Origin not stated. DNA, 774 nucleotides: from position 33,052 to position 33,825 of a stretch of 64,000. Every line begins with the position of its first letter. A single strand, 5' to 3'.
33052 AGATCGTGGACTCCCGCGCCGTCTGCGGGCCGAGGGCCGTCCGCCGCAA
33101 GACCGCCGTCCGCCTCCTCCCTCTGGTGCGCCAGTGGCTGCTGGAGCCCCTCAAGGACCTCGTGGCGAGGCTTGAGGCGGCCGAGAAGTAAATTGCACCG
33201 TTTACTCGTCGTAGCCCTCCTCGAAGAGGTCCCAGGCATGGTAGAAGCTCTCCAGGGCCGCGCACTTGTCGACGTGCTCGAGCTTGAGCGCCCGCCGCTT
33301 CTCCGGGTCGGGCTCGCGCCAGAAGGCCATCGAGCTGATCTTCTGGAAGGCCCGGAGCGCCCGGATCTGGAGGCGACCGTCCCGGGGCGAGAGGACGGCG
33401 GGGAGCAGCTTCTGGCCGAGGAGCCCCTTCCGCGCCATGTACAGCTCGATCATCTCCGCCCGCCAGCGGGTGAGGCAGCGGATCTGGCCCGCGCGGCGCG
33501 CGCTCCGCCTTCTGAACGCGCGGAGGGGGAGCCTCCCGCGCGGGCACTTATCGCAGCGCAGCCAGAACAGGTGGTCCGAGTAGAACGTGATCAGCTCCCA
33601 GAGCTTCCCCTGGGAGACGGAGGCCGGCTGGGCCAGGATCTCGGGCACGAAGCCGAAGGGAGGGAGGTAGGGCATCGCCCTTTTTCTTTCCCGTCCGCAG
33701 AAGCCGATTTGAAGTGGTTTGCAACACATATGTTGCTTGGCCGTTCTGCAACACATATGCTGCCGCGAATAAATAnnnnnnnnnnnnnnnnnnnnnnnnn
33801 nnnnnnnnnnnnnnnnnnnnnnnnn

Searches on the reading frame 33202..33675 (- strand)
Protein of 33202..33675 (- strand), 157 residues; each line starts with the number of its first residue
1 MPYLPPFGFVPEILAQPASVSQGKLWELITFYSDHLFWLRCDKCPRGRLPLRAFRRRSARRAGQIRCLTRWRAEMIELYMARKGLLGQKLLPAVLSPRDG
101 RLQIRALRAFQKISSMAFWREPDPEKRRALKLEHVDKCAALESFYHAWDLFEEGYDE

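Call 6: search_protein_families(library=pfam, proteins=[window:33202-33675:-], max_evalue=0.01)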
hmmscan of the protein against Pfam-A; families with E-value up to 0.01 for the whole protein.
window:33202-33675:- (157 aa): 0 families

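Call 109: predict_structure(alignment_id=A5)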
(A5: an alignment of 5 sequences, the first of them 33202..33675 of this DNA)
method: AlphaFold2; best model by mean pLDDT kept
length: 157 residues; sequences in the alignment: 5
mean_pLDDT: 66.9   pTM: 0.50
mean pLDDT of the five models: 66.9, 63.4, 61.7, 61.1, 59.4
residues with pLDDT >= 90: 0; 70-90: 79; 50-70: 60; < 50: 18
segments of 3 or more residues with pLDDT < 50: 1-4, 96-98, 148-157
pLDDT, mean of each block of 10 residues (from residue 1): 51 80 80 76 69 84 82 79 60 51 57 58 75 67 55 36
secondary structure, 60 per line:
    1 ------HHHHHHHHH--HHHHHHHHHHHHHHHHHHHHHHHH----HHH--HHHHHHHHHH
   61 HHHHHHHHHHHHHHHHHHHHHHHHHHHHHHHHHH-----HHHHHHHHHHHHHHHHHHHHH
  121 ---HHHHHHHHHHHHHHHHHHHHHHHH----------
elements in order: H7-15 H18-41 H51-94 H100-120 H124-147

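Call 111: fold_search(model_id=the predicted structure, library=pdb)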
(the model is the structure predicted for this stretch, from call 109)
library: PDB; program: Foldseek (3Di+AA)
matches with E <= 10: 220; with E <= 0.001: 0
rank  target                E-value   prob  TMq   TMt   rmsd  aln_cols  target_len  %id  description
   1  3nyl                  4.5e-01  0.51  0.31  0.26  18.9       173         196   13  The X-ray structure of an antiparallel dimer of the human amyloid precursor protein E2 domain (released 2011-07-13)
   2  7zn7_D                5.0e-01  0.57  0.30  0.35  16.6       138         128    6  Cryo-EM structure of RCMV-E E27 bound to human DDB1 (deltaBPB) and rat STAT2 CCD (released 2022-11-09)
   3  5ffa                  7.6e-01  0.35  0.28  0.32  13.8       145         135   14  CopM (with an N-terminal His-tag) in the apo form (released 2016-09-07)
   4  5ffe_A                8.0e-01  0.41  0.30  0.34  13.3       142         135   15  CopM in the Ag-bound form (by soaking) (released 2016-09-07)
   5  6nqx_D                8.0e-01  0.28  0.28  0.20  11.8       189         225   12  Flagellar protein FcpA from Leptospira biflexa / primitive monoclinic form (released 2020-01-29)
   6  5fb7_A                8.4e-01  0.33  0.31  0.32  16.9       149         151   17  Ligand binding domain 2 of Penicillium marneffei MP1 protein complexed with multiple arachidonic acids (released 2016-12-14)
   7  5ffd                  8.8e-01  0.41  0.31  0.35  14.0       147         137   14  CopM in the Ag-bound form (by co-crystallization) (released 2016-09-07)
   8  9ls0_B                8.8e-01  0.20  0.28  0.20  11.7       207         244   14  Straight and symmetrical filament of the spirochete periplasmic flagella of Leptospira biflexa deleted fcpB strain (released 2025-12-24)
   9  6rsq_D                1.1e+00  0.33  0.33  0.30   9.1       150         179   11  Helical folded domain of mouse CAP1 (released 2019-11-27)
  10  7znn_D                1.1e+00  0.25  0.27  0.11  17.4       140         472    8  Cryo-EM structure of RCMV-E E27 bound to human DDB1 (deltaBPB) and full-length rat STAT2 (released 2022-11-09)
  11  5m4y_E                1.1e+00  0.20  0.27  0.24  19.8       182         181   12  Crystal structure of the Sec3/Sso2 complex at 2.20 angstrom resolution (released 2017-02-08)
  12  6mbz_A                1.1e+00  0.20  0.26  0.10  19.1       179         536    7  Structure of Transcription Factor (released 2019-06-19)
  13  5l0y_C                1.1e+00  0.14  0.22  0.23  16.5       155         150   17  Crystal Structure of a Sec72-ssa1 c-terminal peptide fusion protein (released 2017-03-22)
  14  5fej_A                1.1e+00  0.30  0.30  0.33  14.3       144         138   14  CopM in the Cu(I)-bound form (released 2016-09-07)
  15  6egc                  1.2e+00  0.16  0.24  0.26  18.7       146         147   15  Single-chain version of 2L4HC2_23 (PDB 5J0K) (released 2019-05-29)
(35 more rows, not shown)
